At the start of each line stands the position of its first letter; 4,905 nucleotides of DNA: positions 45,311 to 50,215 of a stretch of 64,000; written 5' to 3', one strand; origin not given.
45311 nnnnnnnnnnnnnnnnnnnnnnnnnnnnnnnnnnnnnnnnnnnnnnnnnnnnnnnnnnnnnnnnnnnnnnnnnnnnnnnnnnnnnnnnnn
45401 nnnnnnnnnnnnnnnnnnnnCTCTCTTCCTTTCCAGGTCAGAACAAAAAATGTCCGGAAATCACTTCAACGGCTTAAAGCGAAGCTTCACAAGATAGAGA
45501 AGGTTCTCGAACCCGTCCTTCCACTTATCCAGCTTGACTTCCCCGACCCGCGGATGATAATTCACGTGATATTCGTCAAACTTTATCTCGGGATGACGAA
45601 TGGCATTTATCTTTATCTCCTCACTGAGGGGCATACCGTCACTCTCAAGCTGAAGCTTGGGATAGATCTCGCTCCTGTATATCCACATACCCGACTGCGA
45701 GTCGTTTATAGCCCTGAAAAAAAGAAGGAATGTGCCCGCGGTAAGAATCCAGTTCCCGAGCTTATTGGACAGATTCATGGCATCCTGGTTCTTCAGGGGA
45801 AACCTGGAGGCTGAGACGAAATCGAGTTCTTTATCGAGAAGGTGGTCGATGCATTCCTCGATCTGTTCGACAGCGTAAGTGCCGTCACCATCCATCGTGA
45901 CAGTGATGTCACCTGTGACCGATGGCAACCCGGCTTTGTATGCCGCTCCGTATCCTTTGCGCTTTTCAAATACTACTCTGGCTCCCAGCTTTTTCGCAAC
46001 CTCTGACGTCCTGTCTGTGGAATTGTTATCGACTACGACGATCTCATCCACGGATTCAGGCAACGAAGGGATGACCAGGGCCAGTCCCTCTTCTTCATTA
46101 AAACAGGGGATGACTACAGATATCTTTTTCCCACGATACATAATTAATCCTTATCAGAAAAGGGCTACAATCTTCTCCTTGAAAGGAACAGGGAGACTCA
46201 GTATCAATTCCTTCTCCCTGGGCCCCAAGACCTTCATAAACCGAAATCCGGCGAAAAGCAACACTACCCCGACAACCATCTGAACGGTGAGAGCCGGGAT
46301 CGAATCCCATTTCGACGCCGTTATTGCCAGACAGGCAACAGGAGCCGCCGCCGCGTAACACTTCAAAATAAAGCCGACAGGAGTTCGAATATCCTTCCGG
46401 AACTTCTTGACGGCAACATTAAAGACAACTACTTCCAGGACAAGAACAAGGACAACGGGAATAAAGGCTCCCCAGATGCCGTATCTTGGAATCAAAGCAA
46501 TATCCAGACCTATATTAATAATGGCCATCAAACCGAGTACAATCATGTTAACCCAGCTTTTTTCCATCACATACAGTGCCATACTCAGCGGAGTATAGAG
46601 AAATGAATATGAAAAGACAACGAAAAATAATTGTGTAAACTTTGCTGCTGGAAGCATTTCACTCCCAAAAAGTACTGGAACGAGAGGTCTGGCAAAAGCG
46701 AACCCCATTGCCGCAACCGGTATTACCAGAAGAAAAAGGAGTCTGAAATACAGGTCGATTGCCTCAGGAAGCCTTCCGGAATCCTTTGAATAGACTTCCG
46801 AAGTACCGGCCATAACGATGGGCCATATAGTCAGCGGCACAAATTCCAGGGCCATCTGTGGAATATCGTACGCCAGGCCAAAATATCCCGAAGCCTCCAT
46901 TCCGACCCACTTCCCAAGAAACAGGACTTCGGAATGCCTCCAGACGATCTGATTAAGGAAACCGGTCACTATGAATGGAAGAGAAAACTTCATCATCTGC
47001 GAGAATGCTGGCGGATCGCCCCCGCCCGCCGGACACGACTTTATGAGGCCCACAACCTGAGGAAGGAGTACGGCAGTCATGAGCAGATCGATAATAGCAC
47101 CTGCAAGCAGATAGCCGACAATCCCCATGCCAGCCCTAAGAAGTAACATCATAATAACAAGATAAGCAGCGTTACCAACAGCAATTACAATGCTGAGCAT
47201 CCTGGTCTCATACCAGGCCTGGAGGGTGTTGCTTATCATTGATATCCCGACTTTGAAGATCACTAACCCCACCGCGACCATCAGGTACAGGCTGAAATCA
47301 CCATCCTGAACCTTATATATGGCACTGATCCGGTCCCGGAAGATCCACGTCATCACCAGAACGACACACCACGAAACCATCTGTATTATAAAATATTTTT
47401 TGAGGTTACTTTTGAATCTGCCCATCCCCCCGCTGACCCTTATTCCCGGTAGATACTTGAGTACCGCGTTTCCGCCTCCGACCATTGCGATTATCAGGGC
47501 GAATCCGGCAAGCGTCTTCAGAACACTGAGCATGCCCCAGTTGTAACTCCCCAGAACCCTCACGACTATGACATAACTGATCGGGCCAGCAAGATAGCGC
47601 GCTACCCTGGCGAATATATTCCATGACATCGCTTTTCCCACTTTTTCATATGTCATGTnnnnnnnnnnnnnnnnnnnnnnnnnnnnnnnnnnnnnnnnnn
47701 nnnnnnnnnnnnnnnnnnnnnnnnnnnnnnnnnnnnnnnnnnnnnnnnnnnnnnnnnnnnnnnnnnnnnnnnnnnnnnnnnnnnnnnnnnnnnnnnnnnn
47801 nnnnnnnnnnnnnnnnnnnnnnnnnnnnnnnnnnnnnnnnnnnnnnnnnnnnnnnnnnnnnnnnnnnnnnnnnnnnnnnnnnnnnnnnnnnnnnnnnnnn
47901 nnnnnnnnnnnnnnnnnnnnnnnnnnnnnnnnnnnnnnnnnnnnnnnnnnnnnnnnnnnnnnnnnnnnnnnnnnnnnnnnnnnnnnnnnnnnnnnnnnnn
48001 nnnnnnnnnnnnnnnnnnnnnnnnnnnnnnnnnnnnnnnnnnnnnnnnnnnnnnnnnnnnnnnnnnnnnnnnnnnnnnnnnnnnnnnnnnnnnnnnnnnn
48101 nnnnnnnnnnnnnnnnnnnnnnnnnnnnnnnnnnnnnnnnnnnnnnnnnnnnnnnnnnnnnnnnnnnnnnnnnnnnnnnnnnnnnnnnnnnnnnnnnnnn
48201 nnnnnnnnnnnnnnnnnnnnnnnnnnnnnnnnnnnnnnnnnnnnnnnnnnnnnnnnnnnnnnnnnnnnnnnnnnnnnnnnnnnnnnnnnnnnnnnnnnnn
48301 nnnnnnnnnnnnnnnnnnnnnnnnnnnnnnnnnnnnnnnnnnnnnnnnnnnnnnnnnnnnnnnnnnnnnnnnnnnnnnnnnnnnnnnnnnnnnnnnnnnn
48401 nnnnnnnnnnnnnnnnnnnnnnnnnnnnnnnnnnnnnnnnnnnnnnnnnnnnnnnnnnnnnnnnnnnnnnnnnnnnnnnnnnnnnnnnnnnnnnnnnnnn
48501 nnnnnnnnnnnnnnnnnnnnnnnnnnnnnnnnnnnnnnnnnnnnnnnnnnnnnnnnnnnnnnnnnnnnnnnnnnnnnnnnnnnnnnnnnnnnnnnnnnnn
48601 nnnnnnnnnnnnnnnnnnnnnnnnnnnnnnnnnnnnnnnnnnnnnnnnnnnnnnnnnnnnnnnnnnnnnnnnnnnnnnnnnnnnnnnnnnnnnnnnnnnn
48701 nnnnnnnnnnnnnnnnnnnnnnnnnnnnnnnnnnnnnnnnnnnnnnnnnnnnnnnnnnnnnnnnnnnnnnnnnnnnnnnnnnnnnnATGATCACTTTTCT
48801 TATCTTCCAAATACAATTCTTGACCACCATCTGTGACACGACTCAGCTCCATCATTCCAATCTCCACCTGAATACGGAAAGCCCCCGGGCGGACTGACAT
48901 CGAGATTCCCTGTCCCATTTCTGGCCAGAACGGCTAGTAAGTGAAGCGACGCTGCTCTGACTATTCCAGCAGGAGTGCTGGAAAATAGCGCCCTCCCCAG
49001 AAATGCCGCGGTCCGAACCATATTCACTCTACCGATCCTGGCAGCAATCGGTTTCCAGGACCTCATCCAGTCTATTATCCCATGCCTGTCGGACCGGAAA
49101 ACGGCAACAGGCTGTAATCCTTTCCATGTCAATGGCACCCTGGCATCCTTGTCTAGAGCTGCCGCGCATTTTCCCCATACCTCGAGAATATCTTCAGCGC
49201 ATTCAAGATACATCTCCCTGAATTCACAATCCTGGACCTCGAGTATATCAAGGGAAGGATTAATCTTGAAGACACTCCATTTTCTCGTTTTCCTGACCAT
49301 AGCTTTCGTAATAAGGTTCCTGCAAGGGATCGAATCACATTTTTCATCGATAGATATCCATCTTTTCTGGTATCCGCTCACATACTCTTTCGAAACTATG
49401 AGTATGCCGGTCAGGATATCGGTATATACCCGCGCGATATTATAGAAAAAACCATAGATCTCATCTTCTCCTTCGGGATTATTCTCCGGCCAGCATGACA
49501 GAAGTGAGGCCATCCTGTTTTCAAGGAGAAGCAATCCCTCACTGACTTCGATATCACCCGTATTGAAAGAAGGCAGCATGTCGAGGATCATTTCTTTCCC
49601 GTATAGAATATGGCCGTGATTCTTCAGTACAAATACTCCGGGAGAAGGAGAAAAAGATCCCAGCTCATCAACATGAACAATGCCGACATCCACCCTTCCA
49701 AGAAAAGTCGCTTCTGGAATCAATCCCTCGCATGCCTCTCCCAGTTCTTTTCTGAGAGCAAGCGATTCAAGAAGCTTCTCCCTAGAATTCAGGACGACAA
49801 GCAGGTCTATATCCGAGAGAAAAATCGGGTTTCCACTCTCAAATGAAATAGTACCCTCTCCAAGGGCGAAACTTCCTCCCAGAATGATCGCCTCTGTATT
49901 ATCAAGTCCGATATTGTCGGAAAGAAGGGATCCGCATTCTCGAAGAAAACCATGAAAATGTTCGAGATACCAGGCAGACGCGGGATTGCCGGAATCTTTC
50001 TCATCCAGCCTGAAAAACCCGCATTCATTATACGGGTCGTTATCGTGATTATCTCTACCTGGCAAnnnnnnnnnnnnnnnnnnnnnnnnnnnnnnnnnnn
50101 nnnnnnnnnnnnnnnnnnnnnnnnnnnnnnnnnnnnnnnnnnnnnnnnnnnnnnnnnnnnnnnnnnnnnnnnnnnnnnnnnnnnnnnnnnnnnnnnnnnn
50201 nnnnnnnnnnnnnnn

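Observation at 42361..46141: Three-gene lipid-linked periplasmic glycosylation triad (soluble GT2, ArnE-like 4-TM protein, 882-aa GT-C membrane enzyme) embedded in a Wzx-type EPS operon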

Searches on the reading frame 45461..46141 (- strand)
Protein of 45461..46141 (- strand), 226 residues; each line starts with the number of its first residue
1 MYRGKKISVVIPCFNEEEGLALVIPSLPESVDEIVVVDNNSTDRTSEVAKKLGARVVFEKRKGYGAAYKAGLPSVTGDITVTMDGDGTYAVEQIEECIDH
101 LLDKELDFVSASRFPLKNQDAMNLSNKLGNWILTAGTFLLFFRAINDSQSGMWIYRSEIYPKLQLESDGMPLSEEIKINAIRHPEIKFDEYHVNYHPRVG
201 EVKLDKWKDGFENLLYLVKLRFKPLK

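Call 3: search_protein_families(library=pfam, proteins=[window:45461-46141:-], max_evalue=0.1)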
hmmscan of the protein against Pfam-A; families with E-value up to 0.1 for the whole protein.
window:45461-46141:- (226 aa): 3 families
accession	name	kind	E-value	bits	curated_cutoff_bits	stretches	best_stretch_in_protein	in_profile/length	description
PF00535.33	Glycos_transf_2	-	6.4e-25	88.5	23.3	1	8-160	1-164/168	Glycosyl transferase family 2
PF13641.12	Glyco_tranf_2_3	-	3.7e-06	27.6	27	1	7-120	3-130/230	Glycosyltransferase like family 2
PF13704.12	Glyco_tranf_2_4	-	0.017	16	27.5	1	31-66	19-54/98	Glycosyl transferase family 2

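Call 4: search_protein_families(library=ncbifam, proteins=[window:45461-46141:-], max_evalue=0.1)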
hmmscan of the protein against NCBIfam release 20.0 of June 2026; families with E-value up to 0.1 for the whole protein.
window:45461-46141:- (226 aa): 21 families
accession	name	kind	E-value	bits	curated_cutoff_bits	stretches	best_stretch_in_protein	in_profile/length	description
TIGR04182.1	glyco_TIGR04182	equivalog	3.9e-35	121.7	325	1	7-219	2-216/293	S-layer glycoprotein N-glycosyltransferase AglJ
NF041391.1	DPhHxTase_Halo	equivalog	1.1e-29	103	375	1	13-213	3-201/213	dolichyl-phosphate hexose transferase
NF058614.1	PPMAGASynPpgS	equivalog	8.4e-18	64.6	370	1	8-181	3-182/226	polyprenyl-phospho-N-acetylgalactosaminyl synthase PpgS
NF010496.0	PRK13915.1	equivalog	9.8e-15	54.4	262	1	3-111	29-153/307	glucosyl-3-phosphoglycerate synthase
TIGR04283.1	glyco_like_mftF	equivalog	3.2e-11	43.3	182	1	7-117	1-110/221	TIGR04283 family arsenosugar biosynthesis glycosyltransferase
NF007986.1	PRK10714.1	equivalog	5.9e-08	32.1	529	1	5-134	6-147/316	undecaprenyl-phosphate 4-deoxy-4-formamido-L-arabinose transferase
TIGR03965.1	mycofact_glyco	equivalog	8.4e-08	31.5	280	1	5-116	74-194/467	mycofactocin biosynthesis glycosyltransferase MftF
TIGR03937.1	PgaC_IcaA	equivalog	2.8e-07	29.8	422.3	1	5-102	45-151/407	poly-beta-1,6-N-acetyl-D-glucosamine synthase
NF047588.1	GlcsyltransPgfSStrep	equivalog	7.4e-07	28.7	500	1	6-113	2-121/308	glycosyltransferase PgfS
NF038302.1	EPS_HpsE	equivalog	8.6e-07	28.2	300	1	6-94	2-104/307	hormogonium polysaccharide biosynthesis glycosyltransferase HpsE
NF007482.0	PRK10073.1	equivalog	4.7e-06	25.8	423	1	5-109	6-118/334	glycosyltransferase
NF041875.1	EPS_EpsD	equivalog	2.5e-05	23.9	370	1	7-100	1-103/325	exopolysaccharide biosynthesis glycosyltransferase EpsD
NF047683.1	TeichurnBiosyTuaG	equivalog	5e-05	23.1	400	1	5-124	6-133/252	teichuronic acid biosynthesis protein TuaG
NF041865.1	EpsU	equivalog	0.00013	21.1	700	1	5-65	39-109/394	exopolysaccharide biosynthesis GT2 family glycosyltransferase EpsU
NF045692.1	OglycostaseCruG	equivalog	0.00068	18.7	600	1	6-52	42-91/386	2'-O-glycosyltransferase CruG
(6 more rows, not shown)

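Call 55: search_solved_structures(query=window:45461-46141:-, max_evalue=0.00001)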
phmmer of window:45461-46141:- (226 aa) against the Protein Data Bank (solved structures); distinct sequences matched with E-value up to 0.00001: 11.
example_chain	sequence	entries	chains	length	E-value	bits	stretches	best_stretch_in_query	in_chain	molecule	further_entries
5mlz_A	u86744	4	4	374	3.9e-12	49.6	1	2-218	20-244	Dolichol monophosphate mannose synthase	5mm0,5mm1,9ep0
22ao_A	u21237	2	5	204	4.4e-08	36.3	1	7-103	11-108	GmaR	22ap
9bhc_C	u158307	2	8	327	1.3e-06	31.5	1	5-114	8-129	Undecaprenyl-phosphate 4-deoxy-4-formamido-L-arabinose transferase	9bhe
7pdo_A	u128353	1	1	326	1.6e-06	31.2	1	4-86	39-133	Glucosyl-3-phosphoglycerate synthase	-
7p5l_A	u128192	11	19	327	1.6e-06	31.2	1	4-86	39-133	Glucosyl-3-phosphoglycerate synthase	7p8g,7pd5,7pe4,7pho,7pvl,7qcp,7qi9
8vxh_A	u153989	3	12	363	1.7e-06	31.2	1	5-114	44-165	Undecaprenyl-phosphate 4-deoxy-4-formamido-L-arabinose transferase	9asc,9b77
4y6n_A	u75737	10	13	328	2.1e-06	30.8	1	4-86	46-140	Glucosyl-3-phosphoglycerate synthase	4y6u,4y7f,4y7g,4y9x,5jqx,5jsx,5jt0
3e25_A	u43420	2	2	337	2.2e-06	30.8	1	4-86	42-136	Putative uncharacterized protein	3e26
4ddz_A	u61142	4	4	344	2.3e-06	30.7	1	4-86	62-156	GLUCOSYL-3-PHOSPHOGLYCERATE SYNTHASE (GpgS) | Glucosyl-3-phosphoglycerate synthase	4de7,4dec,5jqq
9hwj_A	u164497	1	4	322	4.1e-06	29.9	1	4-113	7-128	Undecaprenyl-phosphate 4-deoxy-4-formamido-L-arabinose transferase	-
3ckj_A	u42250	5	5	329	6.2e-06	29.3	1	4-86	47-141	Putative uncharacterized protein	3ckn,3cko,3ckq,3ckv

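Call 80: find_homologous_proteins(query=window:45461-46141:-, max_evalue=1e-10)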
Query window:45461-46141:- (226 aa): 5227 proteins with E <= 1e-10 among 5646 candidates; the best 120 are listed.
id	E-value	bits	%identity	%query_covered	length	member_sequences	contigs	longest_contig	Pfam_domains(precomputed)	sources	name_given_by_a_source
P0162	2.8e-137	474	92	100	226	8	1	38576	PF13641.13,PF00535.33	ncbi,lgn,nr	ncbi:MAG: glycosyltransferase family 2 protein [Bacteroidales bacterium]|nr:glycosyltransferase fami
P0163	4.5e-134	463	90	100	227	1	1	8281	PF13641.13,PF00535.33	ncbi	-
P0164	1.1e-131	455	88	100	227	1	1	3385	PF13641.13,PF00535.33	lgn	-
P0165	1.7e-128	445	86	100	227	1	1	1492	PF13641.13,PF00535.33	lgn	-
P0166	3.3e-128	444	85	100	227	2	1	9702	PF13641.13,PF00535.33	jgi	-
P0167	8.6e-128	443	84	100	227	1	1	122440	PF13641.13,PF00535.33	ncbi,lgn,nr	ncbi:MAG: glycosyltransferase family 2 protein [Candidatus Krumholzibacteriota bacterium]|nr:glycosy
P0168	8.6e-128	443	84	100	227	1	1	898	PF13641.13,PF00535.33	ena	-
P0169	4.3e-127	440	84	100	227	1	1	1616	PF13641.13,PF00535.33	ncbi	-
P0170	8.2e-127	439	84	100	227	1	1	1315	PF13641.13,PF00535.33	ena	-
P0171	6.2e-126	437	84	100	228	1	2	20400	PF13641.13,PF00535.33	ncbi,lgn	-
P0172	7.8e-126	436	83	100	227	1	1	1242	PF13641.13,PF00535.33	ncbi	-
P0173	1.1e-125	436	82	100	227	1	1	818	PF13641.13,PF00535.33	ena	-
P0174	1.9e-125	435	84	100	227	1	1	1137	PF13641.13,PF00535.33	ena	-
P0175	5.9e-125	433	84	100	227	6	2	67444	PF13641.13,PF00535.33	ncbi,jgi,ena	jgi:glycosyltransferase involved in cell wall biosynthesis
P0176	1.8e-124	432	84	100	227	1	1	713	PF13641.13,PF00535.33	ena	-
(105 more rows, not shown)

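Call 89: predict_structure(alignment_id=A6)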
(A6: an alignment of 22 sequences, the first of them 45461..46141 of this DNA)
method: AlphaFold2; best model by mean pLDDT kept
length: 226 residues; sequences in the alignment: 22
mean_pLDDT: 88.7   pTM: 0.87
mean pLDDT of the five models: 88.7, 84.0, 82.7, 82.3, 75.3
residues with pLDDT >= 90: 142; 70-90: 72; 50-70: 12; < 50: 0
segments of 3 or more residues with pLDDT < 50: none
pLDDT, mean of each block of 10 residues (from residue 1): 96 93 94 96 95 96 90 96 85 95 98 80 76 90 87 95 87 91 94 75 63 86 77
secondary structure, 60 per line:
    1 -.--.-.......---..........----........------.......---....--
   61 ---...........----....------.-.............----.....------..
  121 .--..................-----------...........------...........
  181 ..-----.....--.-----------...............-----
elements in order: E7-13 H17-26 E31-38 H45-51 E55-58 H64-74 E79-82 H91-103 E108-112 H124-141 E153-156 H157-163 H170-182 E188-192 H207-221

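Call 91: fold_search(model_id=the predicted structure, library=pdb)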
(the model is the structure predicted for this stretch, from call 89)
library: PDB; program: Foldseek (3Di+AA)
matches with E <= 10: 1756; with E <= 0.001: 304
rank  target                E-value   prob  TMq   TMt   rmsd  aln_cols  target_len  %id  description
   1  9bhc_B                1.6e-13  1.00  0.73  0.55   3.6       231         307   22  Salmonella undecaprenyl-phosphate 4-deoxy-4-formamido-L-arabinose transferase (ArnC) (released 2025-02-12)
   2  5jt0                  2.5e-13  1.00  0.68  0.56   4.4       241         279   22  Crystal structure of glucosyl-3-phosphoglycerate synthase from Mycobacterium tuberculosis in complex with Mn2+, uridine- (released 2017-05-24)
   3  5mlz                  6.1e-13  1.00  0.77  0.51   3.6       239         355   27  Dolichyl phosphate mannose synthase in complex with GDP and Mg2+ (released 2017-08-09)
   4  9bhc_A                8.3e-13  1.00  0.71  0.54   4.0       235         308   22  Salmonella undecaprenyl-phosphate 4-deoxy-4-formamido-L-arabinose transferase (ArnC) (released 2025-02-12)
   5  3e26                  1.0e-12  1.00  0.72  0.61   3.9       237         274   22  Crystal structure of M. tuberculosis glucosyl-3-phosphoglycerate synthase (released 2008-12-02)
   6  9b77_A                1.0e-12  1.00  0.71  0.53   3.9       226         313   22  Cryo-EM Structure of the Glycosyltransferase ArnC from Salmonella enterica in the Apo State Determined on Krios micros (released 2025-02-05)
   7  8vxh_A                1.0e-12  1.00  0.71  0.53   3.9       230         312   23  Cryo-EM Structure of the Glycosyltransferase ArnC from Salmonella enterica in the Apo State Determined on Talos Arctic (released 2025-02-05)
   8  9ep0                  1.2e-12  1.00  0.75  0.51   3.5       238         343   25  Dolichyl phosphate mannose synthase in complex with donor (GDP-Man) and traces of acceptor (Dol55P) and product (Dol55P- (released 2025-10-01)
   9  7p5l_A                1.4e-12  1.00  0.71  0.57   3.9       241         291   21  Crystal structure of Mycobacterium hassiacum glucosyl-3-phosphoglycerate synthase at pH 7.1 - apo form (released 2023-01-18)
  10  5juc                  1.5e-12  1.00  0.68  0.57   4.3       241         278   22  Crystal structure of glucosyl-3-phosphoglycerate synthase from Mycobacterium tuberculosis in complex with Mn2+, uridine- (released 2017-05-24)
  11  7p8g                  1.6e-12  1.00  0.69  0.54   4.1       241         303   22  Crystal structure of Mycobacterium hassiacum glucosyl-3-phosphoglycerate synthase at pH 5.5 - apo form (released 2023-01-25)
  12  9asc_A                1.8e-12  1.00  0.71  0.52   4.4       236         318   22  Cryo-EM Structure of the Glycosyltransferase ArnC from Salmonella enterica in the UDP-bound State Determined on Talos  (released 2025-02-05)
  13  7pdo                  2.0e-12  1.00  0.71  0.55   4.1       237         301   21  Crystal structure of Mycobacterium hassiacum glucosyl-3-phosphoglycerate synthase at pH 5.5 in complex with UDP (released 2023-02-15)
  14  5jqx_C                2.4e-12  1.00  0.68  0.56   4.4       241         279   22  Crystal structure of glucosyl-3-phosphoglycerate synthase from Mycobacterium tuberculosis in complex with phosphoglyce (released 2017-05-24)
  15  9gsr_A                2.6e-12  1.00  0.72  0.58   3.9       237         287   22  Crystal Structure of M. hassiacum GPGS co-crystallized with UDP-Glucose (pH 7.2) (released 2025-09-24)
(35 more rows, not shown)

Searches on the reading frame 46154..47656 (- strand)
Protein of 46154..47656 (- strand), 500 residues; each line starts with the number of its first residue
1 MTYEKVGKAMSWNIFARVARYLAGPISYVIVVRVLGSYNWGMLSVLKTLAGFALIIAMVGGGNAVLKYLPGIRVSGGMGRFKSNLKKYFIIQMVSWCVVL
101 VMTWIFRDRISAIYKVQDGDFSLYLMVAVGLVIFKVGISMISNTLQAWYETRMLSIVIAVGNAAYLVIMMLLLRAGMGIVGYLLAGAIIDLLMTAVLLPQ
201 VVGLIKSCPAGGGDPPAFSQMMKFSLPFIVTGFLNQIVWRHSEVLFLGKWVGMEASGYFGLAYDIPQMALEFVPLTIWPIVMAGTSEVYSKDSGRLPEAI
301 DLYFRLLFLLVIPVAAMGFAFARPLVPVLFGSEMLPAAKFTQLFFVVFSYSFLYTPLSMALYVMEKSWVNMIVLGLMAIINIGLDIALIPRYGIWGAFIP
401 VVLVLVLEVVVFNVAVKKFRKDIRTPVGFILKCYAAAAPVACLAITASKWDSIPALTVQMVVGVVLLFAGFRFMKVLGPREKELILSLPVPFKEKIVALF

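Call 3: search_protein_families(library=pfam, proteins=[window:46154-47656:-], max_evalue=0.1)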
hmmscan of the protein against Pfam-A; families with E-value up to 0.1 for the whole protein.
window:46154-47656:- (500 aa): 2 families
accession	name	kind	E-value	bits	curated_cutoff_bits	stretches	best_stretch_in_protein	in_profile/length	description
PF13440.11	Polysacc_synt_3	-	7.8e-15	55.3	23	1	30-337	1-291/293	Polysaccharide biosynthesis protein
PF01943.22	Polysacc_synt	-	7.5e-12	45.7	28.2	1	7-273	2-258/274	Polysaccharide biosynthesis protein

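Call 4: search_protein_families(library=ncbifam, proteins=[window:46154-47656:-], max_evalue=0.1)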
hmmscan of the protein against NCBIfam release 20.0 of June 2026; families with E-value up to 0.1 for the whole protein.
window:46154-47656:- (500 aa): 0 families

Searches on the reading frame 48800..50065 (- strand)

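Call 3: search_protein_families(library=pfam, proteins=[window:48800-50065:-], max_evalue=0.1)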
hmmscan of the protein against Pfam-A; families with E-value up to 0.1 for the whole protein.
window:48800-50065:- (421 aa): 2 families
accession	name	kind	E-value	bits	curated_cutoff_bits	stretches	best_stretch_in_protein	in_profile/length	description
PF01909.29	NTP_transf_2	-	0.019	15.8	21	0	60-107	17-60/93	Nucleotidyltransferase domain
PF18765.7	Polbeta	-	0.046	14.3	26.9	0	57-111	13-58/93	Polymerase beta, Nucleotidyltransferase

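Call 4: search_protein_families(library=ncbifam, proteins=[window:48800-50065:-], max_evalue=0.1)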
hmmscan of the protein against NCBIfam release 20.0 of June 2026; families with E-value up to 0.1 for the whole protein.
window:48800-50065:- (421 aa): 0 families
